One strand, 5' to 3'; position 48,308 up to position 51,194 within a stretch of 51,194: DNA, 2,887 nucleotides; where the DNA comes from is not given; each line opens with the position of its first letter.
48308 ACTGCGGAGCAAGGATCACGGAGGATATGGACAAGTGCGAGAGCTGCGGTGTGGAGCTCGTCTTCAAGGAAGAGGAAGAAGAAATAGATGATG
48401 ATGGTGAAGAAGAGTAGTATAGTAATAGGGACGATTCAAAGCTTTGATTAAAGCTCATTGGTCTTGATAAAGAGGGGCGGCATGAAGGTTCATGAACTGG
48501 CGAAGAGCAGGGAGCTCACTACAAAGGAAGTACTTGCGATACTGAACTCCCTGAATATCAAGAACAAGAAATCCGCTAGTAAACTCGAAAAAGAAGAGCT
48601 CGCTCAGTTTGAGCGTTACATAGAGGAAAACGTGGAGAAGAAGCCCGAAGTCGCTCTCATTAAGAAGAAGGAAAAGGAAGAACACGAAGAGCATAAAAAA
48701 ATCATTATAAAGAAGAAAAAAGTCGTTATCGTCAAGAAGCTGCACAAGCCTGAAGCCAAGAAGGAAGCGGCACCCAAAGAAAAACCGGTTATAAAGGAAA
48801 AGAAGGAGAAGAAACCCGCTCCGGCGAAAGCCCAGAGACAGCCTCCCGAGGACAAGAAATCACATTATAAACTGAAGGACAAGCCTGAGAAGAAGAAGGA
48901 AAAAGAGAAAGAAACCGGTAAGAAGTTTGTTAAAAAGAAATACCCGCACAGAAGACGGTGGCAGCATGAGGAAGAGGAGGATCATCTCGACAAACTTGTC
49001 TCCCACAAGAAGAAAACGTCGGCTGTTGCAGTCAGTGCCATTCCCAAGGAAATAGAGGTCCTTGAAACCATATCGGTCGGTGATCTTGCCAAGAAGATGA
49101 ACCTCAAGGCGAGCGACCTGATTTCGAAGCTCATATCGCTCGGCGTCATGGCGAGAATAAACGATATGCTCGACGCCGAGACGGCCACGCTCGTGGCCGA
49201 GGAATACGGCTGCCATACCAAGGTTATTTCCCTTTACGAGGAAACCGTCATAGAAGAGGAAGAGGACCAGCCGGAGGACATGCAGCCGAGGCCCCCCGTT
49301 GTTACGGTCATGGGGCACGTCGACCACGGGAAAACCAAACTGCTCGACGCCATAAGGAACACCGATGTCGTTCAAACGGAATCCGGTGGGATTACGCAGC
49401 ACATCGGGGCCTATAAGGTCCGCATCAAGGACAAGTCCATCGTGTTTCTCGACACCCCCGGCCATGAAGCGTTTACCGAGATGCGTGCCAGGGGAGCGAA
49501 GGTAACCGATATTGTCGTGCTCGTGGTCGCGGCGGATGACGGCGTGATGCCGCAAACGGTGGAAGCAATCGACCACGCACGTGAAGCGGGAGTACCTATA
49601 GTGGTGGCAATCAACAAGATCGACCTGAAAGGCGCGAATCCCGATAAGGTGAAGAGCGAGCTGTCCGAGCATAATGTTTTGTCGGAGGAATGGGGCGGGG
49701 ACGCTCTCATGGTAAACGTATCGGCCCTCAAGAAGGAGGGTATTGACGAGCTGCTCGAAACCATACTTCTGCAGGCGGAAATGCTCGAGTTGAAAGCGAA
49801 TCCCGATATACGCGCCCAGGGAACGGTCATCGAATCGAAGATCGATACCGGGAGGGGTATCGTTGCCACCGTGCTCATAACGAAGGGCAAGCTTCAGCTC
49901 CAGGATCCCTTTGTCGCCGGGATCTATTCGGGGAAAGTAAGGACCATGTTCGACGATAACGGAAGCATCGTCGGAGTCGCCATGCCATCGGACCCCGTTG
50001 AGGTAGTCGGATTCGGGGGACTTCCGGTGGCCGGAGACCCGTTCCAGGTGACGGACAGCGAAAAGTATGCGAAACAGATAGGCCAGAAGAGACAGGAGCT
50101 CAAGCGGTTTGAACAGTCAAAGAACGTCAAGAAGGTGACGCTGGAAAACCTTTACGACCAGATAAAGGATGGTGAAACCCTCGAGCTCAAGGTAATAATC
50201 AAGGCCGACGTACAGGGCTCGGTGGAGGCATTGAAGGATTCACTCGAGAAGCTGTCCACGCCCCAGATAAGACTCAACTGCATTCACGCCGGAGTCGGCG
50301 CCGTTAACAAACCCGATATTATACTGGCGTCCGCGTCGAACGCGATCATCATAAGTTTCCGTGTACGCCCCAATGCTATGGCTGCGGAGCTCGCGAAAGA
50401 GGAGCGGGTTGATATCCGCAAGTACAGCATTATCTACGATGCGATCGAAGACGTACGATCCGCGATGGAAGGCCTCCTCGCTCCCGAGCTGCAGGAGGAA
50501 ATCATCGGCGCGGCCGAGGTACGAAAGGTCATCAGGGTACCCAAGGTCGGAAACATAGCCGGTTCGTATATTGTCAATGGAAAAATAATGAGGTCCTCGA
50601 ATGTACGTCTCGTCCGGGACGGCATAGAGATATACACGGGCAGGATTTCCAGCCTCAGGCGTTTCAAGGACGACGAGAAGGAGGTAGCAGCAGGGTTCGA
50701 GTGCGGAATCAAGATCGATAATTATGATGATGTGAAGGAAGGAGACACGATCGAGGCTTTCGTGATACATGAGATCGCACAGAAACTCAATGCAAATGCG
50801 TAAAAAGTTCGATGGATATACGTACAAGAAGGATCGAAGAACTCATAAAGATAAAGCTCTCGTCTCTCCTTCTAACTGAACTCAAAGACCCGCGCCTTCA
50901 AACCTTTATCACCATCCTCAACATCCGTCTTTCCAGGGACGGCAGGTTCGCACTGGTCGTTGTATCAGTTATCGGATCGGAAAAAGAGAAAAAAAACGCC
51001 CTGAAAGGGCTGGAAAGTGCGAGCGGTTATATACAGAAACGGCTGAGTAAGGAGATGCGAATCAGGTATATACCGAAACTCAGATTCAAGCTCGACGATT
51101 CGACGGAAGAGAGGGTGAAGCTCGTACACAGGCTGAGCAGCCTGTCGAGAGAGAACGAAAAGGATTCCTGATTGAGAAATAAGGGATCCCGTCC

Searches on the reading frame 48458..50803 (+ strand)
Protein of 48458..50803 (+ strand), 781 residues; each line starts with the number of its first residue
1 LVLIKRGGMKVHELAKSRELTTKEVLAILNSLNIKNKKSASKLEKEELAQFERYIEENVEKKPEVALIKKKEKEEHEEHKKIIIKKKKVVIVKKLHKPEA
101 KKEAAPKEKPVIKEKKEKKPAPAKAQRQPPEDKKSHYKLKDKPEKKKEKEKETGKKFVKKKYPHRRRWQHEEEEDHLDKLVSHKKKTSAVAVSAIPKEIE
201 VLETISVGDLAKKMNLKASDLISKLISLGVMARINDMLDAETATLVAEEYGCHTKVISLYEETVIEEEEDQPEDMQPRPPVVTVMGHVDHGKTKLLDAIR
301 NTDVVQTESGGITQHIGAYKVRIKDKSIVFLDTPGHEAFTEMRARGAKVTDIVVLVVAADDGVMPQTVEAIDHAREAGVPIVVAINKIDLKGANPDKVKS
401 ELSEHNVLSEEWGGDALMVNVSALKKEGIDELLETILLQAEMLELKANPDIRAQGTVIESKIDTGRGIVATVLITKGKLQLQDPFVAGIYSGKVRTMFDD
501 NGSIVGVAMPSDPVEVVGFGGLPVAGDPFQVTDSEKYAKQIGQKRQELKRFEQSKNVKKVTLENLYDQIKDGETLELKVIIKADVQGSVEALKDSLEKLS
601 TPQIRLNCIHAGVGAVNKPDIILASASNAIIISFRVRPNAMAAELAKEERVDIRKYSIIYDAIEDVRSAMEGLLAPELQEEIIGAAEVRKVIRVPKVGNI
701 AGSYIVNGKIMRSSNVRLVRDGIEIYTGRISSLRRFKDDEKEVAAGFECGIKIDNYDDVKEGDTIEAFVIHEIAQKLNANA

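Call 11: search_protein_families(library=pfam, proteins=[window:48458-50803:+], max_evalue=0.001)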
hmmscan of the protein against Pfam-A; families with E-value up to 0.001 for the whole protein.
window:48458-50803:+ (781 aa): 10 families
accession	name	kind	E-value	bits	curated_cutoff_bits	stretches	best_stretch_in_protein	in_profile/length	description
PF11987.13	IF-2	-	3e-41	140.5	27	1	553-666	3-116/117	Translation-initiation factor 2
PF00009.33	GTP_EFTU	-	8e-37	127.1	26.5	1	282-437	6-183/188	Elongation factor Tu GTP binding domain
PF22042.2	EF-G_D2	-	1.2e-21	77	27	1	453-531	2-83/84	Elongation factor G domain 2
PF04760.21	IF2_N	-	6.9e-21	74.2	25.3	2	203-251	2-51/53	Translation initiation factor IF-2, N-terminal region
PF01926.29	MMR_HSR1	-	6.8e-11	42.7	21.9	1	282-387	2-113/113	50S ribosome-binding GTPase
PF00025.27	Arf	-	6.4e-08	32.7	22.3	1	284-436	19-170/174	ADP-ribosylation factor family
PF03144.31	GTP_EFTU_D2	-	2.4e-07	31.5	30.3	1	698-765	1-72/73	Elongation factor Tu domain 2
PF00071.28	Ras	-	2.1e-06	27.9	21.6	1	283-439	3-159/162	Ras family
PF02421.24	FeoB_N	-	6.1e-06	26.3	27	1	282-436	3-156/156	Ferrous iron transport protein B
PF16897.10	MMR_HSR1_Xtn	-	1.4e-05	25.5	35.2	0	378-436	55-100/106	C-terminal region of MMR_HSR1 domain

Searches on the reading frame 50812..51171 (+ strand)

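Call 11: search_protein_families(library=pfam, proteins=[window:50812-51171:+], max_evalue=0.001)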
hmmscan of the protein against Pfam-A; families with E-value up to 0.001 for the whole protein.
window:50812-51171:+ (119 aa): 1 family
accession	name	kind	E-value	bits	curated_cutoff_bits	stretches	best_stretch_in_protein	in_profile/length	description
PF02033.23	RBFA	-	1.5e-28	99.6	34.7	1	4-104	1-101/105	Ribosome-binding factor A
